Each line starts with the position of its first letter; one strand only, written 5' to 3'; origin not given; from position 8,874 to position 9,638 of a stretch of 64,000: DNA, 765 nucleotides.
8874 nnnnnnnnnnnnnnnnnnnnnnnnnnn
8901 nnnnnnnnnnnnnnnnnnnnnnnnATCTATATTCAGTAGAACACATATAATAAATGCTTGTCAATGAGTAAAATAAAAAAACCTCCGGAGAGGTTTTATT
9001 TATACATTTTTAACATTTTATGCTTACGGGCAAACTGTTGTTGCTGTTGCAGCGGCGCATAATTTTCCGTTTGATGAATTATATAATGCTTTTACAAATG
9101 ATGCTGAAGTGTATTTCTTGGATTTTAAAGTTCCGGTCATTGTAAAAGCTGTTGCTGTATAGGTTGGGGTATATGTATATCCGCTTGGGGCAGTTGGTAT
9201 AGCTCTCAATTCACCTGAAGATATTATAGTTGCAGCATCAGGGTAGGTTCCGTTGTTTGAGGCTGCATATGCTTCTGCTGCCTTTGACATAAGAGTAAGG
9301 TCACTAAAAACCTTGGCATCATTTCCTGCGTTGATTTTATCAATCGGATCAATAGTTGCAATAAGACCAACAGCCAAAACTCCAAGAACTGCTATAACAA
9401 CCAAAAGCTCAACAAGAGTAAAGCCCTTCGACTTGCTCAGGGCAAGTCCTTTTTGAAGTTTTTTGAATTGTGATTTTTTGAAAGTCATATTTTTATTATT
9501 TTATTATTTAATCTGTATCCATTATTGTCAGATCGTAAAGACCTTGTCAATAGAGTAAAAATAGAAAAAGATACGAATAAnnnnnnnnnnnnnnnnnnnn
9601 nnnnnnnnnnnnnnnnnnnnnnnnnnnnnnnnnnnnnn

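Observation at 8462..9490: Tandem duplicated major pilin genes with an intrinsic terminator between them and a long basic leader peptide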

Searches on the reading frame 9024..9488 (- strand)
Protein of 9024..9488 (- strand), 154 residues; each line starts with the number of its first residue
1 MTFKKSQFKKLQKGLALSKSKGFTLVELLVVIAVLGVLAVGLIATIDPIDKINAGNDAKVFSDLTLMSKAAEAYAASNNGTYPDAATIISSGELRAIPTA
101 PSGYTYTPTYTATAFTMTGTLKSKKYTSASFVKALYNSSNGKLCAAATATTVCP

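Call 9: search_protein_families(library=pfam, proteins=[window:9024-9488:-], max_evalue=0.01)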
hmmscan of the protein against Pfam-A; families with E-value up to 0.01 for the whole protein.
window:9024-9488:- (154 aa): 1 family
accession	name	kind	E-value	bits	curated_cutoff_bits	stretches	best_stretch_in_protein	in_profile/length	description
PF07963.17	N_methyl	-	8.6e-09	35.1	21.2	1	18-42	2-26/27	Prokaryotic N-terminal methylation motif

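Call 11: find_homologous_proteins(query=window:9024-9488:-, max_evalue=0.001)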
Query window:9024-9488:- (154 aa): 301 proteins with E <= 0.001 among 901 candidates; the best 120 are listed.
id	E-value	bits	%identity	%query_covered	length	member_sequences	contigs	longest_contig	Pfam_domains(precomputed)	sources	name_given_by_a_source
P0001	9.2e-85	300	97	97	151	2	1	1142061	PF07963.18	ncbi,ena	-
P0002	3.0e-60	220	75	90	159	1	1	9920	PF07963.18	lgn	-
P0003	3.9e-52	194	66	100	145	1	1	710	PF07963.18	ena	-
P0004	1.8e-49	185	62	100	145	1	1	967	PF07963.18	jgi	-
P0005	4.4e-43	165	81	60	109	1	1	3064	PF07963.18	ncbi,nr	ncbi:MAG TPA: type II secretion system protein, partial [Xanthomonadales bacterium]|nr:type II secre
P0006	9.8e-40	154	56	88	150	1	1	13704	PF07963.18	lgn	-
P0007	2.0e-38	150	57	81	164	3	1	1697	PF07963.18,PF08334.17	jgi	-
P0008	4.9e-38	148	60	87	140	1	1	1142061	PF07963.18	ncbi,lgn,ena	-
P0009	9.6e-38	147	56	87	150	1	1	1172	PF07963.18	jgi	jgi:prepilin-type N-terminal cleavage/methylation domain-containing protein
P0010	2.0e-37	146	56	87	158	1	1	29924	PF07963.18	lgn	-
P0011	2.7e-37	146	57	81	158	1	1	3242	PF07963.18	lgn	-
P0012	3.7e-37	145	56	97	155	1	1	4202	PF07963.18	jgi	jgi:prepilin-type N-terminal cleavage/methylation domain-containing protein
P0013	1.5e-36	143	56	87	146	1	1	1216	PF07963.18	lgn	-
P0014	7.0e-36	141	53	97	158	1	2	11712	PF07963.18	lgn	-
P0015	1.8e-34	137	52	95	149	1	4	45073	PF07963.18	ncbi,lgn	-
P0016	2.7e-34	136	54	87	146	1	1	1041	PF07963.18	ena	-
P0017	4.4e-34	136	54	88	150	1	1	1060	PF07963.18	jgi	jgi:prepilin-type N-terminal cleavage/methylation domain-containing protein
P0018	1.2e-33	134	52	87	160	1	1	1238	PF07963.18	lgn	-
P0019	5.7e-33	132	53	88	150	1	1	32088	PF07963.18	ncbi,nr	ncbi:MAG: prepilin-type N-terminal cleavage/methylation domain-containing protein [Candidatus Levyba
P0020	6.7e-33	132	49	94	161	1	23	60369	PF07963.18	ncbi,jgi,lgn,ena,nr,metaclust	ncbi:MAG: hypothetical protein A3F31_01610 [Candidatus Levybacteria bacterium RIFCSPHIGHO2_12_FULL_3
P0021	8.2e-33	131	53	87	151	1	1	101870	PF07963.18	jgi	jgi:prepilin-type N-terminal cleavage/methylation domain-containing protein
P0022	2.5e-32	130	50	94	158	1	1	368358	PF07963.18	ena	-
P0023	2.7e-32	130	52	81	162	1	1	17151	PF07963.18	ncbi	-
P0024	3.9e-32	129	50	99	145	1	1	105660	PF07963.18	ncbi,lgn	-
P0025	4.0e-32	129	52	94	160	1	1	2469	PF07963.18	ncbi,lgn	-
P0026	6.6e-32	128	49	97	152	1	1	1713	PF07963.18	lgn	-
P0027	6.6e-32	128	50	100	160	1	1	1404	PF07963.18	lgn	-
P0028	1.2e-31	128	48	97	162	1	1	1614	PF07963.18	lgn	-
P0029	1.2e-31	128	49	88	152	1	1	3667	PF07963.18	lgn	-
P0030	1.5e-31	127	47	90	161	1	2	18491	PF07963.18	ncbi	-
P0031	2.2e-31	127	50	90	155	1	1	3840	PF07963.18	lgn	-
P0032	2.6e-31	127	54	87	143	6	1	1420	PF07963.18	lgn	-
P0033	4.1e-31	126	50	90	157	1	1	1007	PF07963.18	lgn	-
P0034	4.3e-31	126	50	87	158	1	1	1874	PF07963.18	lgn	-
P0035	6.6e-31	125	48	87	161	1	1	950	PF07963.18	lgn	-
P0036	1.0e-30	125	48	99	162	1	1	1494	PF07963.18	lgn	-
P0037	1.2e-30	124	48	100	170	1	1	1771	PF07963.18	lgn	-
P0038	1.5e-30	124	47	98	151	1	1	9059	PF07963.18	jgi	jgi:prepilin-type N-terminal cleavage/methylation domain-containing protein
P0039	1.5e-30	124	49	90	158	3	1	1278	PF07963.18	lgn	-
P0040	2.1e-30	124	48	95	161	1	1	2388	PF07963.18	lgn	-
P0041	2.4e-30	123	50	80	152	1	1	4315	PF07963.18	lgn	-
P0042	3.6e-30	123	51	88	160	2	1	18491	PF07963.18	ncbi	-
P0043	4.4e-30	123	47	89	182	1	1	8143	PF07963.18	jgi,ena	-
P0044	1.2e-29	121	48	87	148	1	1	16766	PF07963.18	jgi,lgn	-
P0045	1.5e-29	121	47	88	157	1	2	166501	PF07963.18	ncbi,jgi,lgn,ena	-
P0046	1.7e-29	121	52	87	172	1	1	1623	PF07963.18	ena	-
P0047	2.7e-29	120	47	88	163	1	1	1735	PF07963.18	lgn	-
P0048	3.5e-29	120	48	88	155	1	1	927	PF07963.18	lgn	-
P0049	4.0e-29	119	49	90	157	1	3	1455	PF07963.18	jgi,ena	-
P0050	5.8e-29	119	49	90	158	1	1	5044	PF07963.18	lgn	-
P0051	1.0e-28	118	48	91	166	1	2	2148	PF07963.18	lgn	-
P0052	1.3e-28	118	48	87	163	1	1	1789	PF07963.18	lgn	-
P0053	1.6e-28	118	52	88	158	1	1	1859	PF07963.18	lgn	-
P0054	4.4e-28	116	45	95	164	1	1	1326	PF07963.18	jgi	jgi:prepilin-type N-terminal cleavage/methylation domain-containing protein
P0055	4.8e-28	116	45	96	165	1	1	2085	PF07963.18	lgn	-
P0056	5.5e-28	116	47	87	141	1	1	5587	PF07963.18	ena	-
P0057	5.7e-28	116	49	87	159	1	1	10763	PF07963.18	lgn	-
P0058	7.3e-28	115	46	99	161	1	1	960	PF07963.18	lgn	-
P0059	7.6e-28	115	50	88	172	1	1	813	PF07963.18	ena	-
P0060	8.3e-28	115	49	87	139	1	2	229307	PF07963.18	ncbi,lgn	-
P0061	9.0e-28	115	52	87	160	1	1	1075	PF07963.18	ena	-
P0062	3.4e-27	113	47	87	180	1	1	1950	PF07963.18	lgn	-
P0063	4.0e-27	113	50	87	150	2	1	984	PF07963.18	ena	-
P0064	4.4e-27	113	47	98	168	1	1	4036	PF07963.18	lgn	-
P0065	4.9e-27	113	53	86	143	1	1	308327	PF07963.18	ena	-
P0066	1.2e-26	112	51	87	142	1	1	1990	PF07963.18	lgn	-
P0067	2.1e-26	111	46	85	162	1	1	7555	PF07963.18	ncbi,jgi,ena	-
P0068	2.2e-26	111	48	87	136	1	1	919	PF07963.18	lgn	-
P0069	2.3e-26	111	42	96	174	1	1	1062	PF07963.18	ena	-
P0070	2.4e-26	111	47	84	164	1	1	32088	PF07963.18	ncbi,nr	ncbi:MAG: type II secretion system protein [Candidatus Levybacteria bacterium]|nr:type II secretion 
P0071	4.0e-26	110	50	87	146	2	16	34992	PF07963.18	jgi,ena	-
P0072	1.5e-25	108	50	86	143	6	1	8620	PF07963.18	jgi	-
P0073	1.5e-25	108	48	88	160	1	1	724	PF07963.18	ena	-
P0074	2.0e-25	108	44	88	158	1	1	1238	PF07963.18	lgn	-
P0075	3.2e-25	107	48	87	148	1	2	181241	PF07963.18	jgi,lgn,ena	jgi:prepilin-type N-terminal cleavage/methylation domain-containing protein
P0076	4.1e-25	107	46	88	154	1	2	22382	PF07963.18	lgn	-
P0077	4.5e-25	106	48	87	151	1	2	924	PF07963.18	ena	-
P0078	4.5e-25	106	52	79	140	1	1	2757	PF07963.18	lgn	-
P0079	5.9e-25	106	44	90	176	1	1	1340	PF07963.18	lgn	-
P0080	8.5e-25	105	45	100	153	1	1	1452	PF07963.18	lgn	-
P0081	1.1e-24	105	44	86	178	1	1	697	PF07963.18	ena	-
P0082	1.3e-24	105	47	88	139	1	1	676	PF07963.18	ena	-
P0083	1.5e-24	105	47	86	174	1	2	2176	PF07963.18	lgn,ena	-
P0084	2.1e-24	104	48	87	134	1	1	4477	PF07963.18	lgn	-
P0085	2.4e-24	104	46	87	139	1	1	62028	PF07963.18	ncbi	ncbi:MAG: type II secretion system protein [Candidatus Gottesmanbacteria bacterium]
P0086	5.7e-24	103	45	87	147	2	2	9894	PF07963.18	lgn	-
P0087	7.2e-24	102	46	71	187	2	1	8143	PF07963.18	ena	-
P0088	8.3e-24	102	49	81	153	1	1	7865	PF07963.18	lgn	-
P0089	9.4e-24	102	46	90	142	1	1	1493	PF07963.18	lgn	-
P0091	2.9e-23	101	44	82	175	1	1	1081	PF07963.18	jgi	jgi:prepilin-type N-terminal cleavage/methylation domain-containing protein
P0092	3.1e-23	100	44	87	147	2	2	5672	PF07963.18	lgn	-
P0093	3.6e-23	100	47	87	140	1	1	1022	PF07963.18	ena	-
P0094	3.9e-23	100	47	87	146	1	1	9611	PF07963.18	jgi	jgi:prepilin-type N-terminal cleavage/methylation domain-containing protein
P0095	7.7e-23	99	43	94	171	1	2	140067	PF07963.18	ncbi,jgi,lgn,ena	-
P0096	9.0e-23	99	46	87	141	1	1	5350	PF07963.18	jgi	jgi:prepilin-type N-terminal cleavage/methylation domain-containing protein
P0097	1.4e-22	98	46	91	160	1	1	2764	PF07963.18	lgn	-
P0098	2.7e-22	97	47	81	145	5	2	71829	PF07963.18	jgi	-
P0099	3.6e-22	97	45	97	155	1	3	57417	PF07963.18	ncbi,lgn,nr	ncbi:MAG TPA: type II secretion system protein [Candidatus Saccharimonadales bacterium]|nr:type II s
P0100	3.8e-22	97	45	90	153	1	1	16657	PF07963.18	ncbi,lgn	-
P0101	5.7e-22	96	49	81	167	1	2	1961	PF07963.18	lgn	-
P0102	8.2e-22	96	42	83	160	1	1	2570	PF07963.18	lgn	-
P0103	8.3e-22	96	39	95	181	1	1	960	PF07963.18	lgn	-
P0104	9.3e-22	96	41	91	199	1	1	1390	PF07963.18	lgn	-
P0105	9.5e-22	96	50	78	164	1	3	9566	PF07963.18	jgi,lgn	jgi:prepilin-type N-terminal cleavage/methylation domain-containing protein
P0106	1.0e-21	96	43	87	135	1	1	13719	PF07963.18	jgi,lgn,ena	-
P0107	1.1e-21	95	48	87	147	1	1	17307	PF07963.18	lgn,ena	-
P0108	1.9e-21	95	44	88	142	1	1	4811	PF07963.18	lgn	-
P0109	2.5e-21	94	46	87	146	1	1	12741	PF07963.18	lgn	-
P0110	2.6e-21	94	45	95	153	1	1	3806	PF07963.18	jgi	jgi:prepilin-type N-terminal cleavage/methylation domain-containing protein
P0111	2.7e-21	94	43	82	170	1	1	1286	PF07963.18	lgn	-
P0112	2.7e-21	94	44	88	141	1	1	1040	PF07963.18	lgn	-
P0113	6.1e-21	93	44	90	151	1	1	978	PF07963.18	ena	-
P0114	6.6e-21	93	43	87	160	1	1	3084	PF07963.18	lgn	-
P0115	8.2e-21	93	47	87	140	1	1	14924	PF07963.18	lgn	-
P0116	9.9e-21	92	44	87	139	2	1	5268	PF07963.18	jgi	-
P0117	1.1e-20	92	42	88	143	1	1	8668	PF07963.18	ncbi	-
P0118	1.6e-20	92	52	59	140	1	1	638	PF07963.18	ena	-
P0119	1.3e-19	89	46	87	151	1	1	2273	PF07963.18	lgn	-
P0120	2.4e-19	88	41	89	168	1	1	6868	PF07963.18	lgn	-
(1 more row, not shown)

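Call 12: find_encoding_contigs(protein=window:9027-9488:-, flank=6000, max_places=6)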
Protein window:9027-9488:- (154 aa): no gene with exactly this product is on record in the collection.

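Call 13: find_encoding_contigs(protein=P0001, flank=10000, max_places=4)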
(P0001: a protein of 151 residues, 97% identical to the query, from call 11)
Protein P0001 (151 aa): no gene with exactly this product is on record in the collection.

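Call 14: list_cluster_members(proteins=[P0001, P0008, P0002])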
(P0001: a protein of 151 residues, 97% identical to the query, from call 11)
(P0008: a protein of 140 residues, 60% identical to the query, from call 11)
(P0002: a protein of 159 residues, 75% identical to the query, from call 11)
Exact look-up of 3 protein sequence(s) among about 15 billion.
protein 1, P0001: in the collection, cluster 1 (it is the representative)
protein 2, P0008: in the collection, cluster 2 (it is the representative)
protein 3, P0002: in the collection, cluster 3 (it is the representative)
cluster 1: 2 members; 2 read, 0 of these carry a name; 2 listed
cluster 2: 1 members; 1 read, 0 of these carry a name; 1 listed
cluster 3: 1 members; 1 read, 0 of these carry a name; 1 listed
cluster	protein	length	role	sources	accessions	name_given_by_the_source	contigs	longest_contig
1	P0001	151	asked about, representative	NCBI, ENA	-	-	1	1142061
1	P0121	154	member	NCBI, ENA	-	-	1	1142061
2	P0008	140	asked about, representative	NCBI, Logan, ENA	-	-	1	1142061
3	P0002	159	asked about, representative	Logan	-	-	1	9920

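Call 16: find_encoding_contigs(protein=P0008, flank=10000, max_places=3)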
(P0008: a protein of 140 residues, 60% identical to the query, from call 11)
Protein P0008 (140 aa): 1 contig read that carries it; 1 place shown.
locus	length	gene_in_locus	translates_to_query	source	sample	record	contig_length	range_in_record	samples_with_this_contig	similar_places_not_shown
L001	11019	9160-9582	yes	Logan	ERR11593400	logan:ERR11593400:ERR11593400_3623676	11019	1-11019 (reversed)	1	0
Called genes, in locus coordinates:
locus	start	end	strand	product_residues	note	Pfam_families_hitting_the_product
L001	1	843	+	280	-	?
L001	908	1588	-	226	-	-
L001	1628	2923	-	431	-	PF00464:SHMT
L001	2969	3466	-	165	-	PF00186:DHFR_1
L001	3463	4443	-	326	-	PF00303:Thymidylat_synt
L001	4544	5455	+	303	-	PF00005:ABC_tran, PF13304:AAA_21 (faint)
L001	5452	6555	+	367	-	PF12698:ABC2_membrane_3, PF01061:ABC2_membrane, PF12730:ABC2_membrane_4 (weak)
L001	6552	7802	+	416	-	PF12698:ABC2_membrane_3, PF12679:ABC2_membrane_2 (weak), PF01061:ABC2_membrane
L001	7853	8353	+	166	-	-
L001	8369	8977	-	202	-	PF06559:DCD_N (faint), PF22769:DCD, PF00692:dUTPase (weak)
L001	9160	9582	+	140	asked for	PF07963:N_methyl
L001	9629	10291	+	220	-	-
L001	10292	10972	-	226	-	PF01712:dNK, PF02223:Thymidylate_kin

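Call 17: find_encoding_contigs(protein=P0002, flank=10000, max_places=3)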
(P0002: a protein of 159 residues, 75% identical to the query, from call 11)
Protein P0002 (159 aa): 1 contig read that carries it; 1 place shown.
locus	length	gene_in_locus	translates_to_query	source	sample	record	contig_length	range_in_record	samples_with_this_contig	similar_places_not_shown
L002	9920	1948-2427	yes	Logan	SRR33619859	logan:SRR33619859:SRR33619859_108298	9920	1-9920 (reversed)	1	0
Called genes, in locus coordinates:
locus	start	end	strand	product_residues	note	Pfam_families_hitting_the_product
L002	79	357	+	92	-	-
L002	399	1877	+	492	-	PF01590:GAF (faint), PF13185:GAF_2 (weak), PF00512:HisKA, PF02518:HATPase_c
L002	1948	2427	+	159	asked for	PF07963:N_methyl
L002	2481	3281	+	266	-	PF06750:A24_N_bact, PF01478:Peptidase_A24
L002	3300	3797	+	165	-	PF07963:N_methyl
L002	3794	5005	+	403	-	PF07963:N_methyl (weak), PF16640:Big_3_5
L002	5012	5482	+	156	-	-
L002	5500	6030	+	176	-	PF07963:N_methyl (weak)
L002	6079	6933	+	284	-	-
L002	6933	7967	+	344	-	PF11104:PilM_2, PF06723:MreB_Mbl (faint), PF25216:Volactin (weak), PF14450:FtsA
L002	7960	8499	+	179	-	-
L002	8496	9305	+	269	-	-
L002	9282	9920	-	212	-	?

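Call 27: find_related_loci(query=A3, collection=genome_contigs, flank=6000)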
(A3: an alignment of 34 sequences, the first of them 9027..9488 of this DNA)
Query A3 (154 aa) in genome_contigs; peptide patterns used: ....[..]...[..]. (x = any residue, [..] = any of these).
600 stretches matched a pattern (row limit reached: there are more); 178 encode a relative of the query (tblastn E <= 1e-3); the best 80 are kept; 80 distinct loci.
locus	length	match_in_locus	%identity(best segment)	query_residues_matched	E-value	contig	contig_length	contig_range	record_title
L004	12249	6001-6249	43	16-97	3e-14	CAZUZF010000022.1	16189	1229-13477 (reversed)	MAG TPA_asm: uncultured Gammaproteobacteria bacterium isolate binchicken_co38_1268 genome assembly, contig: NODE_7580_le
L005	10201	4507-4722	47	20-92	1e-12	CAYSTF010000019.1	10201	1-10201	MAG TPA_asm: uncultured Gammaproteobacteria bacterium isolate SRP263991_co3_231 genome assembly, contig: NODE_9028_lengt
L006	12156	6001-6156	52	20-77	2e-12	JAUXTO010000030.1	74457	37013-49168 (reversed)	MAG: Candidatus Gottesmanbacteria bacterium isolate C13_maxbin.100 C13_k141_323283, whole genome shotgun sequence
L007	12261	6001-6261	39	18-107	2e-12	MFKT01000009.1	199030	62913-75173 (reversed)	MAG: Candidatus Kaiserbacteria bacterium RIFCSPHIGHO2_01_FULL_53_29 rifcsphigho2_01_scaffold_163, whole genome shotgun s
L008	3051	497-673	49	22-80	2e-12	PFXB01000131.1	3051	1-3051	MAG: candidate division WWE3 bacterium CG_4_9_14_3_um_filter_43_9 CG_4_9_14_3_um_filter_150_scaffold_102336_c, whole gen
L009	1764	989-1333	32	18-112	4e-11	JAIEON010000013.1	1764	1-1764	MAG: Patescibacteria group bacterium isolate co.spades.DASTOOL.1kb_105 c_000000255393, whole genome shotgun sequence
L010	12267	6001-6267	40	21-110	9e-11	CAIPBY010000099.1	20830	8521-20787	MAG: Candidatus Buchananbacteria bacterium isolate MJ120702A_bin-902 genome assembly, contig: bin-902:099/101, whole gen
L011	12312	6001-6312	33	19-111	2e-10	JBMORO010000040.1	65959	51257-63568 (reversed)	MAG: Patescibacteria group bacterium isolate Betzabe_MAG182 MAG182_40, whole genome shotgun sequence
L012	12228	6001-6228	42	6-72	2e-10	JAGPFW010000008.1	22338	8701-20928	Patescibacteria group bacterium isolate Gw_SlDig_bin_207 Gw_SlDig_3785_length_22338_cov_4.004142, whole genome shotgun s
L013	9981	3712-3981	38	19-113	6e-10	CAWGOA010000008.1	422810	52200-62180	MAG: uncultured Actinomycetota bacterium isolate MFD01213.bin.2.129 genome assembly, contig: contig_7177, whole genome s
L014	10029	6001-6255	37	21-102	6e-10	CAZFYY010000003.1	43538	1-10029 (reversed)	MAG TPA_asm: uncultured Gammaproteobacteria bacterium isolate SRP296810_co1_333 genome assembly, contig: NODE_701_length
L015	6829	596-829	34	18-99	8e-10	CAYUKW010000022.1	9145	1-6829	MAG TPA_asm: uncultured Candidatus Saccharibacteria bacterium isolate SRP193066_co2_3 genome assembly, contig: NODE_3916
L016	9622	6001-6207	42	21-91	2e-9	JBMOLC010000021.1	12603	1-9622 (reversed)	MAG: Patescibacteria group bacterium isolate Betzabe_MAG014 MAG014_21, whole genome shotgun sequence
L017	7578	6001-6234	36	5-87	1e-9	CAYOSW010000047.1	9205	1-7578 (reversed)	MAG TPA_asm: uncultured Gammaproteobacteria bacterium isolate binchicken_co105_397 genome assembly, contig: NODE_9878_le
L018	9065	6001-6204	42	16-83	4e-9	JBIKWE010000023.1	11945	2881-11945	MAG: Limisphaerales bacterium isolate ME2015-09-01_3300035663_group6_bin84 Rohwer_bin1528_scaffold_3875_c1, whole genome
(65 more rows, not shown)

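Call 28: find_encoding_contigs(protein=P0030, flank=7000, max_places=2)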
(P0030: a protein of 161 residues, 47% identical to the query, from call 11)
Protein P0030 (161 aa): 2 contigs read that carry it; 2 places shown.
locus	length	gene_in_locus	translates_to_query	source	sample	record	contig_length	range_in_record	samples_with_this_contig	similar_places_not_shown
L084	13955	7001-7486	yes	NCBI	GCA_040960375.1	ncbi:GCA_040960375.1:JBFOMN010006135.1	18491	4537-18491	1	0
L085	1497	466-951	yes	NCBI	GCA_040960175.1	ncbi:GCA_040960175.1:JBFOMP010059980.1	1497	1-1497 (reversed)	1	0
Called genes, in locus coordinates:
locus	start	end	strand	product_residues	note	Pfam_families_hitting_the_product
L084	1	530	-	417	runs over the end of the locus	PF08245:Mur_ligase_M, PF02875:Mur_ligase_C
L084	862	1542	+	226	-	PF01797:Y1_Tnp (weak)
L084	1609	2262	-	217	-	PF13177:DNA_pol3_delta2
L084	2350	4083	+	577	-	PF05157:MshEN, PF00437:T2SSE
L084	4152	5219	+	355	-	PF00437:T2SSE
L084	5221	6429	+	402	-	PF28597:T2SSF_N (weak), PF00482:T2SSF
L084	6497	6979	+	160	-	PF07963:N_methyl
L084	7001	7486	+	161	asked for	PF07963:N_methyl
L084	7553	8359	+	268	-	PF06750:A24_N_bact, PF01478:Peptidase_A24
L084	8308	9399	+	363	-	-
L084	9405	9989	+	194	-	PF07963:N_methyl (weak), PF08334:T2SSG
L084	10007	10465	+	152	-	PF07963:N_methyl, PF08334:T2SSG (weak)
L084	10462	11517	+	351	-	PF07963:N_methyl (weak)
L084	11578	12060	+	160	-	-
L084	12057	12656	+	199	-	-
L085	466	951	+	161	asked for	PF07963:N_methyl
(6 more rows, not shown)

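Call 29: find_encoding_contigs(protein=P0019, flank=7000, max_places=2)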
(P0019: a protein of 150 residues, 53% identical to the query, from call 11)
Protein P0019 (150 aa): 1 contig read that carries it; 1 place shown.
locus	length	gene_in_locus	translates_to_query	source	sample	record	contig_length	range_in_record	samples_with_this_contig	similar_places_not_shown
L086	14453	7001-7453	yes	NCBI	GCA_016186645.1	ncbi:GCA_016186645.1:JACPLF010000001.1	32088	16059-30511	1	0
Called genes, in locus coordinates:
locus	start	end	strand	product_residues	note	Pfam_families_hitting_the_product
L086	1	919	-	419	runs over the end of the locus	PF08245:Mur_ligase_M (weak), PF02875:Mur_ligase_C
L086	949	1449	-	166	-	PF13177:DNA_pol3_delta2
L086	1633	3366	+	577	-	PF05157:MshEN, PF00437:T2SSE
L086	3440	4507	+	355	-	PF00437:T2SSE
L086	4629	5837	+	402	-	PF28597:T2SSF_N, PF00482:T2SSF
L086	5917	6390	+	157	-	PF07963:N_methyl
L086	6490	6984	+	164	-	PF07963:N_methyl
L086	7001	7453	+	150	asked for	PF07963:N_methyl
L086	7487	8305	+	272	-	PF06750:A24_N_bact, PF01478:Peptidase_A24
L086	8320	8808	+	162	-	PF08334:T2SSG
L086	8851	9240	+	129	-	PF05635:23S_rRNA_IVP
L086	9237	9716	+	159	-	PF07963:N_methyl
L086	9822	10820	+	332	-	PF06482:Endostatin (weak), PF07588:DUF1554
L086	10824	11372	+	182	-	-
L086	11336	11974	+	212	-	PF07963:N_methyl (faint)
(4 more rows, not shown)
